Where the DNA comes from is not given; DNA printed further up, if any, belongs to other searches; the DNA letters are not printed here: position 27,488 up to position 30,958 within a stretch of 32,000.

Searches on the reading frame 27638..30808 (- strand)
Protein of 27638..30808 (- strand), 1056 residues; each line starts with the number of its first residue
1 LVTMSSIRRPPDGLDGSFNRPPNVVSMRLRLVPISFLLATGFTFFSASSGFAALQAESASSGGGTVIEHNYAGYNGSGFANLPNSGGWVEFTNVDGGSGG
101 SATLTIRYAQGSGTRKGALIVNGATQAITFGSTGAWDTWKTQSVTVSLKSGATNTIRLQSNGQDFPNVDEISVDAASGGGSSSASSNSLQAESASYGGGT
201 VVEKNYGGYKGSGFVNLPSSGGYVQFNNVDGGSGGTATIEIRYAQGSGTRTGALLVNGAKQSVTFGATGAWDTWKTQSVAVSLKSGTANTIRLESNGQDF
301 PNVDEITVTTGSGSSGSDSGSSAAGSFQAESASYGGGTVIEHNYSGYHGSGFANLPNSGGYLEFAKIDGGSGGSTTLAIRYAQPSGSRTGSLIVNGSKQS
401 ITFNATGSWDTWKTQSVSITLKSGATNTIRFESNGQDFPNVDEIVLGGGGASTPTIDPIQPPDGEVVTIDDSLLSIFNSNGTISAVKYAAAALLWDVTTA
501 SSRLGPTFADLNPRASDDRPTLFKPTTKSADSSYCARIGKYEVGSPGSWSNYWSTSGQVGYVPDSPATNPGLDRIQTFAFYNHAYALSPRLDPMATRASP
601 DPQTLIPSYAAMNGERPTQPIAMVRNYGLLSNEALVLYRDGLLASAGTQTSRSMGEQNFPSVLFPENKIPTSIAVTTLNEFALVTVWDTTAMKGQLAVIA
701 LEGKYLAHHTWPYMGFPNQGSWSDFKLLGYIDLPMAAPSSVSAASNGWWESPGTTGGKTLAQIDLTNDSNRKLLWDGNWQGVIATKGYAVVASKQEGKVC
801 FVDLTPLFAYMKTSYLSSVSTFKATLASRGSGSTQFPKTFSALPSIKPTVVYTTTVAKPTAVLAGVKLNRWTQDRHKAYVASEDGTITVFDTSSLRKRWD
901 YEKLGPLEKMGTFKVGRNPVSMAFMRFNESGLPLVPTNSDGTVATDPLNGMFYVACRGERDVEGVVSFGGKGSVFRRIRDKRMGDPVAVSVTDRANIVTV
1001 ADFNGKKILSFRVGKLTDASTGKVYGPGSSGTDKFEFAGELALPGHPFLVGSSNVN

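Call 12: search_protein_families(library=pfam, proteins=[window:27638-30808:-])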
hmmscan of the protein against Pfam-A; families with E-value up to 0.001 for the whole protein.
window:27638-30808:- (1056 aa): 4 families
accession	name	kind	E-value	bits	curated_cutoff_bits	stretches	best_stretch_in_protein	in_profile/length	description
PF03422.21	CBM_6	-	1.8e-37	128.8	28.9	3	55-174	1-124/125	Carbohydrate binding module (family 6)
PF22704.2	CBM13-like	-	1e-23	83.7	30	3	225-307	3-81/82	Alpha-galactosidase, CBM13 domain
PF18099.7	CBM_35_2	-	1e-19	71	23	3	84-157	23-97/112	Carbohydrate binding module (family 35)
PF16990.11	CBM_35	-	8.2e-17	62.1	28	3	327-445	3-117/121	Carbohydrate binding module (family 35)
